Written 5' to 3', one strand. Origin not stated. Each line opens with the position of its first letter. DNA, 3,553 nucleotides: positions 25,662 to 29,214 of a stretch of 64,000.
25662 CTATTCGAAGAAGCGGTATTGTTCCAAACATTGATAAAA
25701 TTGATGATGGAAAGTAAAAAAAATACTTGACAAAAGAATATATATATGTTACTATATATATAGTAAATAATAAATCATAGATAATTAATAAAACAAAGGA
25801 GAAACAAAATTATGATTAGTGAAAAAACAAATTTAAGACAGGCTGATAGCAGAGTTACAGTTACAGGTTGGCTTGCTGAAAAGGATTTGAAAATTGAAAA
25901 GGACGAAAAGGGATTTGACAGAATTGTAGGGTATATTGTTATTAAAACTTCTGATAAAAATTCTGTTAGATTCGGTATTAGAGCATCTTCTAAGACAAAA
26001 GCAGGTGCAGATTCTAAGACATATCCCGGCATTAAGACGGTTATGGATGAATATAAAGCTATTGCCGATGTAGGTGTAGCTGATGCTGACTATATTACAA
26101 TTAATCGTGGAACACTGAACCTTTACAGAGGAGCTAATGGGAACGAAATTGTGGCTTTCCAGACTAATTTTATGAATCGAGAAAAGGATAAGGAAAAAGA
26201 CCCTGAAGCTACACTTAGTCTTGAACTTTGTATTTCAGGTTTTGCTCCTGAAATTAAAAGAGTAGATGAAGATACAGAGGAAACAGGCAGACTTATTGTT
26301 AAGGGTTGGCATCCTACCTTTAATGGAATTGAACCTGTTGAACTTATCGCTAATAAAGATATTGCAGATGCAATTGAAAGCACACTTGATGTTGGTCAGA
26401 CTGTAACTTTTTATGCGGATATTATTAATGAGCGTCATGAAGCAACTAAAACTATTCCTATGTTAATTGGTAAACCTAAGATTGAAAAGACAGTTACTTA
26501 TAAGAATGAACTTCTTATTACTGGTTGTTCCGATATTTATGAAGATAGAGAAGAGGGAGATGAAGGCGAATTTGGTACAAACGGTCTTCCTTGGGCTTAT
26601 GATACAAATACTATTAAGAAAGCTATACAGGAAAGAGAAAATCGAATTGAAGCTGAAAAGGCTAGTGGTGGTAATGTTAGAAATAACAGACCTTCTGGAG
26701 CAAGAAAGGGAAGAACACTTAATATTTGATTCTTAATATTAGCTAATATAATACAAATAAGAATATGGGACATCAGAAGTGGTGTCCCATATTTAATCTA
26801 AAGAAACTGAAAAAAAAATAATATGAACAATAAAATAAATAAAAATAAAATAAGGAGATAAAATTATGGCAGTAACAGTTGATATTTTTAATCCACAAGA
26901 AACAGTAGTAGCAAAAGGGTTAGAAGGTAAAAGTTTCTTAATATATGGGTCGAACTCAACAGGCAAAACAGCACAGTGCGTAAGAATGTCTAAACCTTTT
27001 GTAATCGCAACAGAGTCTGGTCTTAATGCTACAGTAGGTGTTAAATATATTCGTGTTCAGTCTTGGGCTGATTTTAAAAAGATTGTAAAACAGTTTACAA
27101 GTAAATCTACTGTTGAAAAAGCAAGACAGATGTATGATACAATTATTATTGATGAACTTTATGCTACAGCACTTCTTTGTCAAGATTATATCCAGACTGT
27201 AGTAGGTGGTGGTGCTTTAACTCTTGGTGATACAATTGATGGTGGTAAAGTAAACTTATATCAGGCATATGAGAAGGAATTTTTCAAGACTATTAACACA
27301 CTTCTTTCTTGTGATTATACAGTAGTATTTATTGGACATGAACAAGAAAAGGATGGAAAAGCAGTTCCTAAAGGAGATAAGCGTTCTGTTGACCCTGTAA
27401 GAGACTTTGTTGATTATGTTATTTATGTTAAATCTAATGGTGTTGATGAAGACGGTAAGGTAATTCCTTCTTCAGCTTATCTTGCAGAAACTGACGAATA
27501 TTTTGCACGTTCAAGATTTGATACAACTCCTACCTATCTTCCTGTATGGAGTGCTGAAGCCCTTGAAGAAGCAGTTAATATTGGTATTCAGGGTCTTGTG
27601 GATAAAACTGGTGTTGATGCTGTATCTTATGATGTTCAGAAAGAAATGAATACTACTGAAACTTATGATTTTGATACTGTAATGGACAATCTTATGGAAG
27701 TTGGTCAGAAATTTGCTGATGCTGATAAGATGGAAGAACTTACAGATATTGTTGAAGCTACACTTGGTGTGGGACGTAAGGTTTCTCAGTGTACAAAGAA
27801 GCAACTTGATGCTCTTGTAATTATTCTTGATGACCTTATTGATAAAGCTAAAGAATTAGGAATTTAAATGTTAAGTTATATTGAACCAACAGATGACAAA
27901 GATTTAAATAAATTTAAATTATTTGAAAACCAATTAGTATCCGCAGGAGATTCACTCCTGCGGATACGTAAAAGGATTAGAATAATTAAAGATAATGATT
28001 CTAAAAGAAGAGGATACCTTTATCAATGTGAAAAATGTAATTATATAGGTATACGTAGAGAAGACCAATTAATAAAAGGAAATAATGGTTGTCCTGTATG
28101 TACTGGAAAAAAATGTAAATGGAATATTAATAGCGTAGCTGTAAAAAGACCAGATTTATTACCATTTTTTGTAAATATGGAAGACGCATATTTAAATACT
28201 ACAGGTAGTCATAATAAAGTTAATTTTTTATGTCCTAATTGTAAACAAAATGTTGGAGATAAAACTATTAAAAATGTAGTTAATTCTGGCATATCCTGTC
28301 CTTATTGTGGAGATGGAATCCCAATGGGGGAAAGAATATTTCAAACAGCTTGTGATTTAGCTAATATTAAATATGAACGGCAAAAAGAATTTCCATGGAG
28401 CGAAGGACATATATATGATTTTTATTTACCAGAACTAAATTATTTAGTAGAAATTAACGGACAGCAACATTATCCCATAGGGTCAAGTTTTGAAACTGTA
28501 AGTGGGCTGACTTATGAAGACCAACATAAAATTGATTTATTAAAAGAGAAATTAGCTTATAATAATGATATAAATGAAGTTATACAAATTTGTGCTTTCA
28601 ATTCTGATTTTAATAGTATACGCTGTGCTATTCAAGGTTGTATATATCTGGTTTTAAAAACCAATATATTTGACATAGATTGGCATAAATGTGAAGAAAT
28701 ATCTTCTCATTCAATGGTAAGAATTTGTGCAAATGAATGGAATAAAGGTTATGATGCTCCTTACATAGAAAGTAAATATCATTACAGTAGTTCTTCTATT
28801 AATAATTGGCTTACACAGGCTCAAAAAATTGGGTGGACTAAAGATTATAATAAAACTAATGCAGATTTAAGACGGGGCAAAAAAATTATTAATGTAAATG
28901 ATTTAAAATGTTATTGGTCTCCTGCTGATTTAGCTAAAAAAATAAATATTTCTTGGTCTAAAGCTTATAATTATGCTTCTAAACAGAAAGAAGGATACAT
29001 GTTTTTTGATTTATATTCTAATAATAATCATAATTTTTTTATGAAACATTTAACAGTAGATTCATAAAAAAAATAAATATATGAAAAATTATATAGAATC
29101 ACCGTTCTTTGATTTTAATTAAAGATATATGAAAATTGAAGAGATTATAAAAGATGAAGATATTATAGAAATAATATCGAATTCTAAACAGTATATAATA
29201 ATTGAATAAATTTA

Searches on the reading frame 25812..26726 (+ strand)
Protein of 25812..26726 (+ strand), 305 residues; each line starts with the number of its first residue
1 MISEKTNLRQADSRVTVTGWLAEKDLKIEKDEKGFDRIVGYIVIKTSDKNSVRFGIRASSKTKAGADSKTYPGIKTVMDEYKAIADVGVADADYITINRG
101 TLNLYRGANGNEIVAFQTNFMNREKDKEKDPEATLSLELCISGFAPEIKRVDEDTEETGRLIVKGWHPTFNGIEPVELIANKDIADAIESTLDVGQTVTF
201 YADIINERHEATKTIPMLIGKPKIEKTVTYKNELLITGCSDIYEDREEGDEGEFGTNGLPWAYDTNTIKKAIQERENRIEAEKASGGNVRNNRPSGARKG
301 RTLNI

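Call 20: search_protein_families(library=phrogs, proteins=[window:25812-26726:+], max_evalue=0.001)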
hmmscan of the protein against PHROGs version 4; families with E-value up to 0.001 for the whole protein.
window:25812-26726:+ (305 aa): 1 family
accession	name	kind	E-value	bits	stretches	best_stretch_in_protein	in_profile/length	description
phrog_2367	-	unknown function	1e-32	114.8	1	1-295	3-295/326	-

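Call 76: find_related_loci(query=window:25812-26726:+, collection=viral_contigs, flank=6000)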
Query window:25812-26726:+ (305 aa) in viral_contigs; peptide patterns used: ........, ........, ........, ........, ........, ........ (x = any residue, [..] = any of these).
13 stretches matched a pattern; 10 encode a relative of the query (tblastn E <= 1e-3); 9 distinct loci.
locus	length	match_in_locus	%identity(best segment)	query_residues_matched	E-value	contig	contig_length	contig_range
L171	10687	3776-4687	88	3-305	1e-173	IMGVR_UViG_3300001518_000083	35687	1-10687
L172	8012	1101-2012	88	3-305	1e-173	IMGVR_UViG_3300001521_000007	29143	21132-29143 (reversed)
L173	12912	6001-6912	75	2-303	1e-150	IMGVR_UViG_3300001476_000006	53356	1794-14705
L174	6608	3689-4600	77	2-303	3e-146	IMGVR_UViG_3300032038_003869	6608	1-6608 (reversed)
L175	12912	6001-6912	77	2-303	4e-145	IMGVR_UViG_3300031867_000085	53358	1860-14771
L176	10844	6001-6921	93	1-305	0e+0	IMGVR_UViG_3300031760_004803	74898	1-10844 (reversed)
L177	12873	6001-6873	48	5-305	1e-82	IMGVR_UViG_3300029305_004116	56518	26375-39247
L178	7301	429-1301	48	5-305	1e-82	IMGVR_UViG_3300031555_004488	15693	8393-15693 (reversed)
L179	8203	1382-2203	35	8-284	2e-33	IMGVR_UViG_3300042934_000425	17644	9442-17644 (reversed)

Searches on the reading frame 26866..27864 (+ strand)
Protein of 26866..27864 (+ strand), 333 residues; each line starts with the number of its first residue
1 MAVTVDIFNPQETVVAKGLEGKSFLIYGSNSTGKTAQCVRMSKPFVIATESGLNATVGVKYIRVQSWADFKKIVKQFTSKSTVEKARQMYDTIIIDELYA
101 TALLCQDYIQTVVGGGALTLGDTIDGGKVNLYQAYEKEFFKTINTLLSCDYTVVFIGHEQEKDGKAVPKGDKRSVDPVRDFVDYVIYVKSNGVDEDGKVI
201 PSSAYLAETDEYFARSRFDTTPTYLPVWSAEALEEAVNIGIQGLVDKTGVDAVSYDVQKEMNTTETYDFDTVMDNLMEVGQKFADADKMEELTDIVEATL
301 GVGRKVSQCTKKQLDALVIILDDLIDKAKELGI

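Call 20: search_protein_families(library=phrogs, proteins=[window:26866-27864:+], max_evalue=0.001)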
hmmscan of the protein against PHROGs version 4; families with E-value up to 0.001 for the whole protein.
window:26866-27864:+ (333 aa): 1 family
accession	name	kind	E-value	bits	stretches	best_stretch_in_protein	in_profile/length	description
phrog_124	-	DNA, RNA and nucleotide metabolism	2.1e-32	114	1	13-321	35-321/382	Sak4-like ssDNA annealing protein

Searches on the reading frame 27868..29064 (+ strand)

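Call 20: search_protein_families(library=phrogs, proteins=[window:27868-29064:+], max_evalue=0.001)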
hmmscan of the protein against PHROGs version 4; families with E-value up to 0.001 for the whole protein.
window:27868-29064:+ (399 aa): 3 families
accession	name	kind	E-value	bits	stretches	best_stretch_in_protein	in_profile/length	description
phrog_4538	-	unknown function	1.1e-47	164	1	39-365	123-427/447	-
phrog_559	-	DNA, RNA and nucleotide metabolism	4.5e-18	66.3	1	45-241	208-395/607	HNH endonuclease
phrog_9084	-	DNA, RNA and nucleotide metabolism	8.3e-18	66.1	1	114-256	24-165/187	homing endonuclease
